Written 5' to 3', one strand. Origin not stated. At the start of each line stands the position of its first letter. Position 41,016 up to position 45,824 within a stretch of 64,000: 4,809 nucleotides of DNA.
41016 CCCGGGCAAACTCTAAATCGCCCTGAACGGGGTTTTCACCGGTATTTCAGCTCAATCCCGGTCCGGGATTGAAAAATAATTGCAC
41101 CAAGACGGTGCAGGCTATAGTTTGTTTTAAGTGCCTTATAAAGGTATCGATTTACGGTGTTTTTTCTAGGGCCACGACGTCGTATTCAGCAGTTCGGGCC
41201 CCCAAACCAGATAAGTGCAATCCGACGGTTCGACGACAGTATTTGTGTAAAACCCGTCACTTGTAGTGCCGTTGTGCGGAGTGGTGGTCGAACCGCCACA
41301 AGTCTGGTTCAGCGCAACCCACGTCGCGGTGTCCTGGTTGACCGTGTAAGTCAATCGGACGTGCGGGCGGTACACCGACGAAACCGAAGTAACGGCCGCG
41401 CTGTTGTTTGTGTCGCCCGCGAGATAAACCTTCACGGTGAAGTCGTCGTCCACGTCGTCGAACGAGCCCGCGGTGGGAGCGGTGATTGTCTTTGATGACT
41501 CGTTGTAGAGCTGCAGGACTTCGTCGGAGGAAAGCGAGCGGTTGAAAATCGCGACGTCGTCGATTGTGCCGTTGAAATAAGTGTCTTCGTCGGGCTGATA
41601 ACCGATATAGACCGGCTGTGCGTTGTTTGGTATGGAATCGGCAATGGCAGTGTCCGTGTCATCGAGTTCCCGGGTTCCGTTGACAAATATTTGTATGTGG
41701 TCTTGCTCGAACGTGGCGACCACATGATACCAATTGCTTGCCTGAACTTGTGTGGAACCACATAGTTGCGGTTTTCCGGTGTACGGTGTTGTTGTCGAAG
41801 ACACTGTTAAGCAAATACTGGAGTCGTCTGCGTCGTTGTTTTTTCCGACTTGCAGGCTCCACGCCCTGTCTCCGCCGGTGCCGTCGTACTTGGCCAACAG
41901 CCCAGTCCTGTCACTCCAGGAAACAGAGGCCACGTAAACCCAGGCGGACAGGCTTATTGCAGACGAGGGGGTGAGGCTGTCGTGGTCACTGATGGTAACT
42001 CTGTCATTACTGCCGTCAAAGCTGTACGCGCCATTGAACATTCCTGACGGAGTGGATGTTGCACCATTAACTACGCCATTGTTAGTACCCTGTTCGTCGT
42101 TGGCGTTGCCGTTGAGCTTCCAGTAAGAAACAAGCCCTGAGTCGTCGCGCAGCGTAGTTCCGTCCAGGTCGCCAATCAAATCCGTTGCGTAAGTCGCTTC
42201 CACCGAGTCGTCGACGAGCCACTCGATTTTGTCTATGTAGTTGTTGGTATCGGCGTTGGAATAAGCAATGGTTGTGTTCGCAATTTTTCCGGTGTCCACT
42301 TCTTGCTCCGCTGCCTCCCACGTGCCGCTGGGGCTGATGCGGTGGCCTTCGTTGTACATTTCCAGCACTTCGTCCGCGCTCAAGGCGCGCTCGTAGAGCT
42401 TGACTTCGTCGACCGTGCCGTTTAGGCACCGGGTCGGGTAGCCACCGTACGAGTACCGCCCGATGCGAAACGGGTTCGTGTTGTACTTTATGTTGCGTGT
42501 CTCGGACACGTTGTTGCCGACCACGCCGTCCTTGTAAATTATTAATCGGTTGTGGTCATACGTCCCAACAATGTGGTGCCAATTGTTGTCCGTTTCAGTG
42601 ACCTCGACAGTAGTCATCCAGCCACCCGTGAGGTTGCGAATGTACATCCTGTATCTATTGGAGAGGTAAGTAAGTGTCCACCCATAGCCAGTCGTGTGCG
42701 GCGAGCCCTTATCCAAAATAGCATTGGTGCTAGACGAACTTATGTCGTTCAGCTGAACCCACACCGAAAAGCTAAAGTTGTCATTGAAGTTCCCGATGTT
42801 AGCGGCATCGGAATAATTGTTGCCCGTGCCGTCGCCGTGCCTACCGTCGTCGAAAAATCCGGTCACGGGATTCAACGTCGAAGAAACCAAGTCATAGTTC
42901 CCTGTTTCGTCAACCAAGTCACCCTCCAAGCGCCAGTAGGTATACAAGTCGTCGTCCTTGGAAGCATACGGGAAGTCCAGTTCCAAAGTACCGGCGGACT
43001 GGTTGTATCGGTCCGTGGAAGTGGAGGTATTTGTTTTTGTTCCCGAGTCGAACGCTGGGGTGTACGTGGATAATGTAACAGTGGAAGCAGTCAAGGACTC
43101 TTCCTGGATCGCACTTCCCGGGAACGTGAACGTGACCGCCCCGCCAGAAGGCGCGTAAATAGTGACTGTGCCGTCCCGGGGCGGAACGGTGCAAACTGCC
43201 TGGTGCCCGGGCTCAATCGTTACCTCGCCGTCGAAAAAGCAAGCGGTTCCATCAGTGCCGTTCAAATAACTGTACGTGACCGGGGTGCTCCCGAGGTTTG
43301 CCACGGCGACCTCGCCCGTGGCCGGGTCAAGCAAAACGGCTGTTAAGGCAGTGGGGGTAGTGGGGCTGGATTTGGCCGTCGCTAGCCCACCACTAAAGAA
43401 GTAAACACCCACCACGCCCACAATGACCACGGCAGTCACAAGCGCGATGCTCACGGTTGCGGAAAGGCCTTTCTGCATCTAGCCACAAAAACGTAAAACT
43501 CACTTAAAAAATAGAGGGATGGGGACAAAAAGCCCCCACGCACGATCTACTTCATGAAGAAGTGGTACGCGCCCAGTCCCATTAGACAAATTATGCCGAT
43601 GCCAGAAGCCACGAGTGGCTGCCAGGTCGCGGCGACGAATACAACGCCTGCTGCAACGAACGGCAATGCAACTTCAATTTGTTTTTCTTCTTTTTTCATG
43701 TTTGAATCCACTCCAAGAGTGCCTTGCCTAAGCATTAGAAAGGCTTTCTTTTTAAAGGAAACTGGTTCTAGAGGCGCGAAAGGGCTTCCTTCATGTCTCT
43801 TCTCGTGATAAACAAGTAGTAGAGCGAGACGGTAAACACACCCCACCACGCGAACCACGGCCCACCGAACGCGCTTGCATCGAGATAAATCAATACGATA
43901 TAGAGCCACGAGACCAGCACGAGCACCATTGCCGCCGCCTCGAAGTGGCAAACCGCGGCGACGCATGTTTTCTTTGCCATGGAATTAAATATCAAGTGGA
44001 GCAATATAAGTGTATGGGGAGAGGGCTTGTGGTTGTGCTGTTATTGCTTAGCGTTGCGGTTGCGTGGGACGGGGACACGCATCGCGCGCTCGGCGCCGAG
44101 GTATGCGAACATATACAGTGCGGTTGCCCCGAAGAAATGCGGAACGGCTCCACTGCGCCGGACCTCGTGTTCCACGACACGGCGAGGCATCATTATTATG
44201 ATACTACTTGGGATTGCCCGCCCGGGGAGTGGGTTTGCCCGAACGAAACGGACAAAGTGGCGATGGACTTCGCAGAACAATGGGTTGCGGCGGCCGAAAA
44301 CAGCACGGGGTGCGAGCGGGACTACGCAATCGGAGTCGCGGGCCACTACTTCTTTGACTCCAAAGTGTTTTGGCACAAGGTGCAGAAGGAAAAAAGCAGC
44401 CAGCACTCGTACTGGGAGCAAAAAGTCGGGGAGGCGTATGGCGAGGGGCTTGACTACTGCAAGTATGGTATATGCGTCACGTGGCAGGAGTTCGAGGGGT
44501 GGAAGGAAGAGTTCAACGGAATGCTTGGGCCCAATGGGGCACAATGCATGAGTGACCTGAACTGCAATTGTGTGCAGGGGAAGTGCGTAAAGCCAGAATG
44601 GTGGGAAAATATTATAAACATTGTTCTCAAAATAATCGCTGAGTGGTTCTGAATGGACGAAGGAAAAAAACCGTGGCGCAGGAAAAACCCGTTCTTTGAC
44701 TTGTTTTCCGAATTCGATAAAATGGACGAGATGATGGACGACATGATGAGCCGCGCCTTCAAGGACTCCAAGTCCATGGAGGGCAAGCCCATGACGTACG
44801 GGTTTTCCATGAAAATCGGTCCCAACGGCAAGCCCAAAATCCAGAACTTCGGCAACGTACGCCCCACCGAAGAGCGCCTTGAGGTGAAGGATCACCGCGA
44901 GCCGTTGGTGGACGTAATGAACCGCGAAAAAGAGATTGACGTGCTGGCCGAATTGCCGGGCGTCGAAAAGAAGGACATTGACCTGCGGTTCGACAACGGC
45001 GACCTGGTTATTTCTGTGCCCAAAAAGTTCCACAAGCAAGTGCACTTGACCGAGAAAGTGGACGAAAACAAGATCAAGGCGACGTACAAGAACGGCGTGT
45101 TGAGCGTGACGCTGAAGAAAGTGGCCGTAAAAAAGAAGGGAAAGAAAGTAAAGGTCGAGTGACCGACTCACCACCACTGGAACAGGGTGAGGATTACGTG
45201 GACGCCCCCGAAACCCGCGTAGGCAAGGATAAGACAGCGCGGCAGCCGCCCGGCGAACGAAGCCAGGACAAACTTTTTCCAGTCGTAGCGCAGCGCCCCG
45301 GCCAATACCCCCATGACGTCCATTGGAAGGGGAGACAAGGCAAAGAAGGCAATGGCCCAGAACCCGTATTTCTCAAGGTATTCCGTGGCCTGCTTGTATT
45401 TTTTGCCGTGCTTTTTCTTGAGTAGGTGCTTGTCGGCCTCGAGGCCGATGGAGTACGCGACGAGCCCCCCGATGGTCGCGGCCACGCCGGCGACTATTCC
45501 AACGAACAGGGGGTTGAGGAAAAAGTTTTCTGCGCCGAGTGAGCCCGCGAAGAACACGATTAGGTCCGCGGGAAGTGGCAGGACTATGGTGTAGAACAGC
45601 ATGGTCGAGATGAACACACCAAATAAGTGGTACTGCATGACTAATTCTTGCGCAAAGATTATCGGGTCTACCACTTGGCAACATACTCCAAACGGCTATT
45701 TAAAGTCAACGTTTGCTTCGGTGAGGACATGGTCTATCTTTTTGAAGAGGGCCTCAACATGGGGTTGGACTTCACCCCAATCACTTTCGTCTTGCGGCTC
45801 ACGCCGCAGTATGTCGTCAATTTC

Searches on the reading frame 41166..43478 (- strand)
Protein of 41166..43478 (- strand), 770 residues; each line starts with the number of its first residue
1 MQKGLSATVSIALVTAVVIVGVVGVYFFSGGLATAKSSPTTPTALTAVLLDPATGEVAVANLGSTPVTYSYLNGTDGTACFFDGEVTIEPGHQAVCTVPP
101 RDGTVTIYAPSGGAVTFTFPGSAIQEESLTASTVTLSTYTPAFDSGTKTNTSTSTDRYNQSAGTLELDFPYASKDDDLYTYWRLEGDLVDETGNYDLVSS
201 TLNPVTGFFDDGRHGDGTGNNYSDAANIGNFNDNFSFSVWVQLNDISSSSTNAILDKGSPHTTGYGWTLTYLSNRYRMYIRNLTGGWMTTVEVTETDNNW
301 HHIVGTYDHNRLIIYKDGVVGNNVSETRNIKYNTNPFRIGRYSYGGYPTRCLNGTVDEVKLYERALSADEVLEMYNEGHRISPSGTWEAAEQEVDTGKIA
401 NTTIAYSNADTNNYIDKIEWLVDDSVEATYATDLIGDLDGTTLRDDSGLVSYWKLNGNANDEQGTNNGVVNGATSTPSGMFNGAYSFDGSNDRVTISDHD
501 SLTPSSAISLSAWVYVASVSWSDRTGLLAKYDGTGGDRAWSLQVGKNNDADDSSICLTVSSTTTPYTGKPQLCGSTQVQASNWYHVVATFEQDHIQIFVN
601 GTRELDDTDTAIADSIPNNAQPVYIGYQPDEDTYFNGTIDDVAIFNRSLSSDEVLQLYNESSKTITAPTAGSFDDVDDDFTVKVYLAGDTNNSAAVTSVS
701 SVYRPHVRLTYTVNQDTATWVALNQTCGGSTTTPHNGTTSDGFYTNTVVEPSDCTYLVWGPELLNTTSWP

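Call 40: search_protein_families(library=pfam, proteins=[window:41166-43478:-], max_evalue=0.001)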
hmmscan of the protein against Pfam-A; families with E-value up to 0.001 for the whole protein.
window:41166-43478:- (770 aa): 3 families
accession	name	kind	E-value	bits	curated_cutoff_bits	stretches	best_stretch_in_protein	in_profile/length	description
PF13385.13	Laminin_G_3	-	6e-48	163.2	27.6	2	488-654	1-150/151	Concanavalin A-like lectin/glucanases superfamily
PF02973.23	Sialidase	-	2.1e-06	27.8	26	1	582-656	106-183/189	Sialidase, N-terminal domain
PF22925.3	TS_C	-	4.5e-06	26.9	27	0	574-651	123-201/202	Trans-sialidase, C-terminal domain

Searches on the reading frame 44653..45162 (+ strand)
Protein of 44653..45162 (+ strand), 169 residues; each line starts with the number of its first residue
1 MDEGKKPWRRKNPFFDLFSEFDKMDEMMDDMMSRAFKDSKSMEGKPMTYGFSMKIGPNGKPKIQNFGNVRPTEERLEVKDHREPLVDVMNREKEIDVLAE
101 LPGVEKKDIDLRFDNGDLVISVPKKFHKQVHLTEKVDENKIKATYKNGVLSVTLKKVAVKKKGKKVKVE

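Call 71: search_protein_families(library=pfam, proteins=[window:44653-45162:+], max_evalue=0.001)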
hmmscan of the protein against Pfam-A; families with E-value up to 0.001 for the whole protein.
window:44653-45162:+ (169 aa): 3 families
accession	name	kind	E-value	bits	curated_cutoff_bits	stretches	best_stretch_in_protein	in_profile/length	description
PF00011.27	HSP20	-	8.3e-11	42.3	20.8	1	124-168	55-101/102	Hsp20/alpha crystallin family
PF17886.7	ArsA_HSP20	-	1.7e-07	31.1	22.5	1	94-153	3-62/63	HSP20-like domain found in ArsA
PF04969.22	CS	-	0.00058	21.2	21.3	0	92-156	9-78/78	CS domain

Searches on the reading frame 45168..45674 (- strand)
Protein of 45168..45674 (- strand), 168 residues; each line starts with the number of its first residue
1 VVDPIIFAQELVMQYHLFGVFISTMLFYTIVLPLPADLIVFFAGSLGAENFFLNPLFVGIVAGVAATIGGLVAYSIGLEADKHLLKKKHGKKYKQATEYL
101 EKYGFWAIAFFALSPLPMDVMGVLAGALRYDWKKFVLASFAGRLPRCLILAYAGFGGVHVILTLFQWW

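Call 40: search_protein_families(library=pfam, proteins=[window:45168-45674:-], max_evalue=0.001)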
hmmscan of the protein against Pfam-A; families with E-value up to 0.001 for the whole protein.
window:45168-45674:- (168 aa): 2 families
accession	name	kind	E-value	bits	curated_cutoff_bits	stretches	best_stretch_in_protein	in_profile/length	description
PF09335.16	VTT_dom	-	5.1e-21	75.9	33.9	1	35-154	2-121/123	VTT domain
PF06695.16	Sm_multidrug_ex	-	0.00022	22.2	30.7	1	90-148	59-120/121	Putative small multi-drug export protein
